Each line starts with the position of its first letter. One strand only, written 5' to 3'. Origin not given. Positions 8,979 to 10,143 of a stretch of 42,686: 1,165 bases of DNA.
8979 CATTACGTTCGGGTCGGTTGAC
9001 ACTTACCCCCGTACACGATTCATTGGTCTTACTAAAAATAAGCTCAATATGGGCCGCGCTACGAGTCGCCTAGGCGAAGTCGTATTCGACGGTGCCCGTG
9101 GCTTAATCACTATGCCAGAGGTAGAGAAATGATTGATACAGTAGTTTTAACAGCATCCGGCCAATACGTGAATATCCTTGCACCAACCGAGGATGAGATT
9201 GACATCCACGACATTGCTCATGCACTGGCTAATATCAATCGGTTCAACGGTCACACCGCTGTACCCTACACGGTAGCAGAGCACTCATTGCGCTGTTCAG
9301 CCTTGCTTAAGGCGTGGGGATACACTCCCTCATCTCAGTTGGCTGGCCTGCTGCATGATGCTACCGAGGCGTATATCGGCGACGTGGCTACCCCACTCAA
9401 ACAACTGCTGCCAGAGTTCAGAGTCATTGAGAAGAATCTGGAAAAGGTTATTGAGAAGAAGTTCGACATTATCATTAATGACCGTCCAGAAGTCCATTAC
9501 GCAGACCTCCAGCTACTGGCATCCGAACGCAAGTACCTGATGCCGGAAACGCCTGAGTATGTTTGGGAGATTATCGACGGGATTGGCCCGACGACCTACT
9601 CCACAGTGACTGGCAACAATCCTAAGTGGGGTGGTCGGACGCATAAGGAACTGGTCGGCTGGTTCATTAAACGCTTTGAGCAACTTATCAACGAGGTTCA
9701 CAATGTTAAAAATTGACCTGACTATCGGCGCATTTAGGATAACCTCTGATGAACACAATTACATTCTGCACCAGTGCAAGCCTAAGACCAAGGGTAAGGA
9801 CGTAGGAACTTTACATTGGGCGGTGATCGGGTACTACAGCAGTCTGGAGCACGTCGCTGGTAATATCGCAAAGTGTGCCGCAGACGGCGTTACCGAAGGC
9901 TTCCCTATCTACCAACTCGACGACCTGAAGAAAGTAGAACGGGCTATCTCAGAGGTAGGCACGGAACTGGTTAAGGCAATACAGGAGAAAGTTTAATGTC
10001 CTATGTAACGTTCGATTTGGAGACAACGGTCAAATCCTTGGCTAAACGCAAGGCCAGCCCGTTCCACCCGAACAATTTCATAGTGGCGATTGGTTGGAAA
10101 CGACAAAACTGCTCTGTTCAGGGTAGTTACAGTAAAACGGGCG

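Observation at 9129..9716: HD-domain hydrolase between the helicase and DNA polymerase genes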

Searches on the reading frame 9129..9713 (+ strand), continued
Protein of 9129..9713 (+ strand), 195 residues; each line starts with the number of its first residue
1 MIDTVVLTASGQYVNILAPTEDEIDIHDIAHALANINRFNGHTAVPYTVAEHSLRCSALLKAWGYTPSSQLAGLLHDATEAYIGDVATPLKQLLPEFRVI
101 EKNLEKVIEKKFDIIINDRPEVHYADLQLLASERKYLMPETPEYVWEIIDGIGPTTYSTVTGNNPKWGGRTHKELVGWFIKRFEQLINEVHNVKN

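Call 44: get_annotated_region(hit=H6, flank=3500)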
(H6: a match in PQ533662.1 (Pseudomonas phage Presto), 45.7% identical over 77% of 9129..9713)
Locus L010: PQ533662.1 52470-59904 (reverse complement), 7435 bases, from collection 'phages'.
description: Pseudomonas phage Presto, complete genome.
organism: Pseudomonas phage Presto (NCBI taxid 3377947)
taxonomy: Viruses
host: Pseudomonas aeruginosa PA14; source: McMaster Wright Pseudomonas aeruginosa Clinical Isolate Collection; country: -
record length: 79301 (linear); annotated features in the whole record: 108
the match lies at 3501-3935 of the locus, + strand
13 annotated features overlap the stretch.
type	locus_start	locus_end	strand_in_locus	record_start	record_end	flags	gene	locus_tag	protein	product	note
CDS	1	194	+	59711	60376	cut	-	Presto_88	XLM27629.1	hypothetical protein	-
CDS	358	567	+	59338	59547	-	-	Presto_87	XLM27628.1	hypothetical protein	-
CDS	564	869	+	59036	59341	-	-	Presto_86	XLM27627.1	hypothetical protein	-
CDS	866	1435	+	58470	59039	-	-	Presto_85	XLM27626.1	hypothetical protein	-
CDS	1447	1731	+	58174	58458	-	-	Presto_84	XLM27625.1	hypothetical protein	-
CDS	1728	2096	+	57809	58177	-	-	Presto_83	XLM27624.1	hypothetical protein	-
CDS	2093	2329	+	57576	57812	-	-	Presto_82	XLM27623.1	hypothetical protein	-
CDS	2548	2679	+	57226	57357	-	-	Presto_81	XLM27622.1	hypothetical protein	-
CDS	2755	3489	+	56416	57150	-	-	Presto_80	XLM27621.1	hypothetical protein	-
CDS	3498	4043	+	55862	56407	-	-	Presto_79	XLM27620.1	hypothetical protein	COG1896; HD superfamily hydrolase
CDS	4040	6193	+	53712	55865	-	-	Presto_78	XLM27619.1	C-5 cytosine-specific DNA methylase family protein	-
CDS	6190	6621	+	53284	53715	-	-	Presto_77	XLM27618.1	hypothetical protein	-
CDS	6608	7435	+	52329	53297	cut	-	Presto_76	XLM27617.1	hypothetical protein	-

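Call 45: get_annotated_region(hit=H13, flank=3500)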
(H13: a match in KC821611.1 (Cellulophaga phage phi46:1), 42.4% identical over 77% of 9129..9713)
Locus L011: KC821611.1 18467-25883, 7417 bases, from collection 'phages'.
description: Cellulophaga phage phi46:1, complete genome.
organism: Cellulophaga phage phi46:1 (NCBI taxid 1327974)
taxonomy: Viruses; Duplodnaviria; Heunggongvirae; Uroviricota; Caudoviricetes
host: Cellulophaga baltica NN016046; source: seawater; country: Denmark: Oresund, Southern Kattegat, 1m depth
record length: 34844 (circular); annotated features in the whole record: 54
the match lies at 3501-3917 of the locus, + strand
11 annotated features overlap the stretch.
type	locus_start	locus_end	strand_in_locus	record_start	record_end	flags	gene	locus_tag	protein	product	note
CDS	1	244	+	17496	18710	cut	-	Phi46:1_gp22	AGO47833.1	hypothetical protein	-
CDS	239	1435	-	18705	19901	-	-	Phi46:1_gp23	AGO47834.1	phage integrase family site-specific recombinase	annotation based on sequence similarity to CDD cl00213 and Pfam PF00589.17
CDS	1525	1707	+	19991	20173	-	-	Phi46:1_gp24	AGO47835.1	hypothetical protein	-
CDS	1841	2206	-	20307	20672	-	-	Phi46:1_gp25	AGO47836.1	helix-turn-helix domain containing protein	annotation based on sequence similarity to CDD cd00093 and Pfam PF01381.17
CDS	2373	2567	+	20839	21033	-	-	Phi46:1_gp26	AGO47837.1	hypothetical protein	-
CDS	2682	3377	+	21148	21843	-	-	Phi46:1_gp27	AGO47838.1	hypothetical protein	-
CDS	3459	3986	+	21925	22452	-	-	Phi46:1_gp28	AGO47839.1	putative hydrolase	annotation based on sequence similarity to NCBI ZP_03842134, CDD cl00076, and Pfam PF13023.1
CDS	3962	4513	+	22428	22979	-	-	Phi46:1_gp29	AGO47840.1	hypothetical protein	-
CDS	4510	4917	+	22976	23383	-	-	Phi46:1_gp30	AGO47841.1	hypothetical protein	-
CDS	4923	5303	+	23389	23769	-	-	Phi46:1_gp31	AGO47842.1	hypothetical protein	-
CDS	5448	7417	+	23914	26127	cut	-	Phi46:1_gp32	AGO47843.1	virulence-associated protein E /helicase/ primase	annotation based on sequence similarity to NCBI YP_006560363, CDD cl07361 and cl07419, and Pfam PF08707.6 and PF05272.6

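Call 46: get_annotated_region(hit=H21, flank=3500)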
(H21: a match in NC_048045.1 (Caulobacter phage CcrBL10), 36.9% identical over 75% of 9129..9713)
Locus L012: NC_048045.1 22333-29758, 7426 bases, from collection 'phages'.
description: Caulobacter phage CcrBL10, complete genome.
organism: Caulobacter phage CcrBL10 (NCBI taxid 2283269)
taxonomy: Viruses; Duplodnaviria; Heunggongvirae; Uroviricota; Caudoviricetes; Dolichocephalovirinae; Poindextervirus; Poindextervirus BL10
host: Caulobacter vibrioides CB15; source: -; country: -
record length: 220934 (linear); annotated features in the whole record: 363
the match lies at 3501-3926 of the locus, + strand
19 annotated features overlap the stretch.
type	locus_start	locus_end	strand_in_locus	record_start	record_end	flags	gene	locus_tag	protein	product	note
CDS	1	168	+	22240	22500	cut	-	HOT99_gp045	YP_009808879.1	hypothetical protein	-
CDS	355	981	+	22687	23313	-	-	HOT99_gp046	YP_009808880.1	hypothetical protein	-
CDS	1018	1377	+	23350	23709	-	-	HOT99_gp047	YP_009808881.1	hypothetical protein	-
CDS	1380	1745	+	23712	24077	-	-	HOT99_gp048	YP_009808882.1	hypothetical protein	-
CDS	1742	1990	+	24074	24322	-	-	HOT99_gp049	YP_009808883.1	hypothetical protein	-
CDS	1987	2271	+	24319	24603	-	-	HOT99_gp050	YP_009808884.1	hypothetical protein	-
CDS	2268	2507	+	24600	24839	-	-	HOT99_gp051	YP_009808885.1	hypothetical protein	-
CDS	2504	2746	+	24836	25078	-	-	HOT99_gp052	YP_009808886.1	hypothetical protein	-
CDS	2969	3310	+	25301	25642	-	-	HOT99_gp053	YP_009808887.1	hypothetical protein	-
CDS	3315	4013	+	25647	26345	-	-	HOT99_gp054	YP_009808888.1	deoxyribonucleoside 5' monophosphate phosphatase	COG1896: Predicted hydrolases of HD superfamily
CDS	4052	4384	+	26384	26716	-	-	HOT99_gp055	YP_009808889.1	hypothetical protein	-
CDS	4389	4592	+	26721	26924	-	-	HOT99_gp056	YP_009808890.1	hypothetical protein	-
CDS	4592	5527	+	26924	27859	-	-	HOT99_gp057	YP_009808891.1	DHH phosphoesterase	FIG146085: 3'-to-5' oligoribonuclease A, Bacillus type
CDS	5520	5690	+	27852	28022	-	-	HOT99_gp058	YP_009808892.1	hypothetical protein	-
CDS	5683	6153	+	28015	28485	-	-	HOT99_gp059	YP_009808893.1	hypothetical protein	-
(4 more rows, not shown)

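Call 47: search_protein_families(library=phrogs, proteins=[L009:2546-3367:+, L010:2755-3486:+, L011:2682-3374:+], max_evalue=0.00001)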
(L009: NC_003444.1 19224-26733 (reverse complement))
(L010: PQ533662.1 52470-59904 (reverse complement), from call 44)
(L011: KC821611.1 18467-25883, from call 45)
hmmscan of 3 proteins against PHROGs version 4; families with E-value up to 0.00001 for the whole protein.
L009:2546-3367:+ (274 aa): 2 families
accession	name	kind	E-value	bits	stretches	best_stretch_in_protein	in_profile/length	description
phrog_210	-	unknown function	3e-120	401.6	1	3-274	1-274/274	-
phrog_18285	-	unknown function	1.3e-53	180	1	190-274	1-85/85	-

L010:2755-3486:+ (244 aa): 2 families
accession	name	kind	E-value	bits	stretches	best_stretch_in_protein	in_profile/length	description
phrog_28364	-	unknown function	3.3e-14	53.9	1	13-209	17-219/237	-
phrog_34956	-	unknown function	1.5e-11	45.5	1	6-155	10-159/295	-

L011:2682-3374:+ (231 aa): 0 families

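Call 52: search_protein_families(library=pfam, proteins=[P0022, P0030, P0031, P0066, P0099, P0023, P0035, P0097], max_evalue=0.001)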
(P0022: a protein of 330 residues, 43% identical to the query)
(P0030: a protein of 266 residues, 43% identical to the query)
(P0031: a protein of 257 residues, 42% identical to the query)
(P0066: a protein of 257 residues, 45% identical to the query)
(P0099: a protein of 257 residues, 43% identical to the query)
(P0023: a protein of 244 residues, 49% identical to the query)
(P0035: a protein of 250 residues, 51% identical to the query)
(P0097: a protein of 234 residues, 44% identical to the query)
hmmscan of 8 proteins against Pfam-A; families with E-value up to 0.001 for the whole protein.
P0022 (330 aa): 2 families
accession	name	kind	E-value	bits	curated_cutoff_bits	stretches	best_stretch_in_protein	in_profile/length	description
PF18909.5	dGTP_diPhyd_N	-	6e-29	100.4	27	1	220-317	2-99/99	dATP/dGTP diphosphohydrolase, N-terminal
PF01966.28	HD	-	1.7e-06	28.8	22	1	51-115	1-81/116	HD domain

P0030 (266 aa): 1 family
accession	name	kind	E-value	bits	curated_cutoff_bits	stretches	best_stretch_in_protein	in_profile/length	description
PF12917.13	YfbR-like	-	5.7e-05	23.3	25.9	1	137-199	49-113/182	5'-deoxynucleotidase YfbR-like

P0031 (257 aa): 1 family
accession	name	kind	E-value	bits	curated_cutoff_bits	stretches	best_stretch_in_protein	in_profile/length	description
PF12917.13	YfbR-like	-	2.7e-05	24.4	25.9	1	67-137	42-114/182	5'-deoxynucleotidase YfbR-like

P0066 (257 aa): 1 family
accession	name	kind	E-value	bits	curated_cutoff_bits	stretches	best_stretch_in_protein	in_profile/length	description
PF12917.13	YfbR-like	-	0.0004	20.6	25.9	1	135-169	51-85/182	5'-deoxynucleotidase YfbR-like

P0099 (257 aa): 1 family
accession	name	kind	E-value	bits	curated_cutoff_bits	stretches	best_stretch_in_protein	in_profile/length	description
PF12917.13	YfbR-like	-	6.4e-05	23.2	25.9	1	136-180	51-95/182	5'-deoxynucleotidase YfbR-like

P0023 (244 aa): 1 family
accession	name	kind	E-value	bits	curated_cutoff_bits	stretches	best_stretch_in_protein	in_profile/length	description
PF12917.13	YfbR-like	-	0.00046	20.4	25.9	1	80-125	55-104/182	5'-deoxynucleotidase YfbR-like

P0035 (250 aa): 1 family
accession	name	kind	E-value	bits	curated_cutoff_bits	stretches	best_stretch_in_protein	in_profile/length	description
PF12917.13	YfbR-like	-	1.9e-05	24.9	25.9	1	128-175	51-98/182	5'-deoxynucleotidase YfbR-like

P0097 (234 aa): 1 family
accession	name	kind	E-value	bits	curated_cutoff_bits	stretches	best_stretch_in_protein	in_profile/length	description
PF12917.13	YfbR-like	-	6.3e-06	26.4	25.9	1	54-113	39-102/182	5'-deoxynucleotidase YfbR-like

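Call 54: find_encoding_contigs(protein=P0022, flank=5000, max_places=3)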
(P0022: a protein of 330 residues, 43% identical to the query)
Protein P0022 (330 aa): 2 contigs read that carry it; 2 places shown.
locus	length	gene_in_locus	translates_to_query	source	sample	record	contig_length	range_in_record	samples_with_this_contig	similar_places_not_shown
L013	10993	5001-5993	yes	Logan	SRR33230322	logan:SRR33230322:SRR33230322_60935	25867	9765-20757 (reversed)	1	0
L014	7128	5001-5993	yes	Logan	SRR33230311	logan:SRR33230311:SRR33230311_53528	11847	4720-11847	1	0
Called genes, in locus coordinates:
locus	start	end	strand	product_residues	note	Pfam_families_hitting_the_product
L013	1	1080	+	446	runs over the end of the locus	-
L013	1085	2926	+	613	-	-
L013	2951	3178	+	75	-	-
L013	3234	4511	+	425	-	-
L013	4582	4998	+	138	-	PF00436:SSB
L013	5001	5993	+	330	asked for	PF01966:HD (weak), PF18909:dGTP_diPhyd_N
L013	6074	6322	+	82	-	-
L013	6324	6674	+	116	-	-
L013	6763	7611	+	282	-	PF05257:CHAP (weak)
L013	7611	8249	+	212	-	-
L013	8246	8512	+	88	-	-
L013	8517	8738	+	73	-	-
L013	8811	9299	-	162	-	-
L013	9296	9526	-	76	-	-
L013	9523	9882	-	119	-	-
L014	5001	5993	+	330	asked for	PF01966:HD (weak), PF18909:dGTP_diPhyd_N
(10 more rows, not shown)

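Call 56: search_protein_families(library=padloc, proteins=[window:9129-9713:+], max_evalue=0.1)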
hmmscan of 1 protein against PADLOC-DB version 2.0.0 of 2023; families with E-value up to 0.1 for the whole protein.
window:9129-9713:+ (195 aa): 0 families

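Call 64: find_encoding_contigs(protein=P0034, flank=7000, max_places=1)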
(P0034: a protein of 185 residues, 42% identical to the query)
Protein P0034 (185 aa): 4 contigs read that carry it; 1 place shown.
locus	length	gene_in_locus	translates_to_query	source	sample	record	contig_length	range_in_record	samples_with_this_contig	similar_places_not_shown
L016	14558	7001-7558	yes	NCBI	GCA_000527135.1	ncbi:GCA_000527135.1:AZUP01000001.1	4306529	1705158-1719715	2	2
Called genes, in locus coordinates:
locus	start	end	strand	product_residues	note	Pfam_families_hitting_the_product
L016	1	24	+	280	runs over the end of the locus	PF10065:DUF2303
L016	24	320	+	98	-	-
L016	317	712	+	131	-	-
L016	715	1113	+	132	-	-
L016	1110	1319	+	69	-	-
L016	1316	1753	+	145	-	-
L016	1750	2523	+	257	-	PF02384:N6_Mtase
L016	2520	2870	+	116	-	-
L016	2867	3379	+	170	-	PF18909:dGTP_diPhyd_N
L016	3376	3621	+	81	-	-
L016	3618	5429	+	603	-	PF00145:DNA_methylase (weak)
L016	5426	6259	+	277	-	-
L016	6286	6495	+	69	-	-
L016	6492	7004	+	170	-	-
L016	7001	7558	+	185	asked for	-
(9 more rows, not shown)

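Call 65: find_encoding_contigs(protein=P0029, flank=7000, max_places=1)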
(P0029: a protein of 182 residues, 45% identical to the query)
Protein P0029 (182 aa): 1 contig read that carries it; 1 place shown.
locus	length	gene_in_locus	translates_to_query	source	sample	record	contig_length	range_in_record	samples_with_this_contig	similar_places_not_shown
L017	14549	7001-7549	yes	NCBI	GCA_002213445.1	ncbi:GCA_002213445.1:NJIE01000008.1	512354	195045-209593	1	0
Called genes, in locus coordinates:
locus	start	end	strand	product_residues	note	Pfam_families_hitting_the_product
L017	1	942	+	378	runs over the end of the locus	PF07484:Collar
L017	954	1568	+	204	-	PF02413:Caudo_TAP, PF16778:Phage_tail_APC (weak)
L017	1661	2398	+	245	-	PF03472:Autoind_bind, PF00196:GerE (weak)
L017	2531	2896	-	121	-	-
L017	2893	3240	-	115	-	PF07022:Phage_CI_repr (weak), PF12844:HTH_19, PF01381:HTH_3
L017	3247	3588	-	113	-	PF07022:Phage_CI_repr (weak), PF12844:HTH_19, PF13560:HTH_31 (weak), PF01381:HTH_3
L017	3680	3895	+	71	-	PF01381:HTH_3, PF13560:HTH_31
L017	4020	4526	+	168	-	PF06892:Phage_CP76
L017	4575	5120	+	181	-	PF02498:Bro-N (weak)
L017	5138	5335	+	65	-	-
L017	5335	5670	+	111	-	-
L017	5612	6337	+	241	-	PF00589:Phage_integrase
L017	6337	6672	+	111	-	-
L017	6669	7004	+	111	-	-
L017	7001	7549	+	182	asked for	-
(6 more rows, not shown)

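Call 73: fold_search(model_id=the predicted structure, library=viral)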
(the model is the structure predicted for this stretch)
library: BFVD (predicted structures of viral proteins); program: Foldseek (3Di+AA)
matches with E <= 10: 123; with E <= 0.001: 15
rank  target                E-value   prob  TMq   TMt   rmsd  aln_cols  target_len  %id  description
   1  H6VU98                4.7e-28  1.00  0.96  0.96   1.5       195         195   99  Deoxyribonucleoside 5'-monophosphate phosphatase [Escherichia phage phiKT]
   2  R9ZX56                1.9e-11  1.00  0.73  0.81   6.4       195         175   35  (no name in the UniProt tables at hand)
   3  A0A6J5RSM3            4.7e-11  1.00  0.79  0.64   2.9       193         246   32  Phosphohydrolase [uncultured Caudovirales phage]
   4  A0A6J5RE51            9.0e-11  1.00  0.78  0.49   2.6       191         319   30  NAT_SF domain containing protein [uncultured Caudovirales phage]
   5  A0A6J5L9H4            2.8e-10  1.00  0.74  0.71   4.2       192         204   31  COG1896 Predicted hydrolases of HD superfamily [uncultured Caudovirales phage]
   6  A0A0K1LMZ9            5.3e-10  1.00  0.80  0.62   2.4       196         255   30  Uncharacterized protein [Caulobacter phage Seuss]
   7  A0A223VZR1            1.1e-09  1.00  0.80  0.66   2.1       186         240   27  Putative HD superfamily hydrolase [Agrobacterium phage Atu_ph04]
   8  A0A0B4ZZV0            1.3e-09  1.00  0.82  0.77   3.5       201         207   32  (no name in the UniProt tables at hand)
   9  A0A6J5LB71            1.9e-09  1.00  0.75  0.63   4.0       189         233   30  HD domain containing protein [uncultured Caudovirales phage]
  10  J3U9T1                1.9e-09  1.00  0.76  0.66   2.8       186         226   30  HD-domain/PDEase-like protein [Caulobacter phage phiCbK]
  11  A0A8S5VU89            4.2e-09  1.00  0.82  0.64   4.6       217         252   24  HD domain-containing protein [Ackermannviridae sp.]
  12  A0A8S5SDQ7            8.2e-09  1.00  0.78  0.78   3.7       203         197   25  HD domain [Myoviridae sp. ctuim2]
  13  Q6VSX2                6.5e-08  1.00  0.68  0.20   4.2       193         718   28  (no name in the UniProt tables at hand)
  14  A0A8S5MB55            1.1e-07  1.00  0.70  0.61   4.3       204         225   27  Putative hydrolases of HD superfamily [Podoviridae sp. ct53O25]
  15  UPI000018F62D         1.4e-04  1.00  0.67  0.60   3.7       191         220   21  (no name look-up for this kind of identifier)
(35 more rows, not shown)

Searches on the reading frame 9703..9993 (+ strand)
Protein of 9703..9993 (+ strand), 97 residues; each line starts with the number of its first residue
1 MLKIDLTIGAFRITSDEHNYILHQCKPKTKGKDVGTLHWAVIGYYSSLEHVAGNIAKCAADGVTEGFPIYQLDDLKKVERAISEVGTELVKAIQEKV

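Call 20: search_protein_families(library=pfam, proteins=[window:9703-9993:+], max_evalue=0.01)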
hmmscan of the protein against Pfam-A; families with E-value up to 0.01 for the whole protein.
window:9703-9993:+ (97 aa): 0 families

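Call 47: search_protein_families(library=phrogs, proteins=[window:9703-9993:+], max_evalue=0.00001)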
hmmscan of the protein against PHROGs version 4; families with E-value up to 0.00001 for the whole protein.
window:9703-9993:+ (97 aa): 1 family
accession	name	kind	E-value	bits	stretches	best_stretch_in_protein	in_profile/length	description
phrog_154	-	DNA, RNA and nucleotide metabolism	3.6e-19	69.9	1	1-96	3-92/112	replication initiation protein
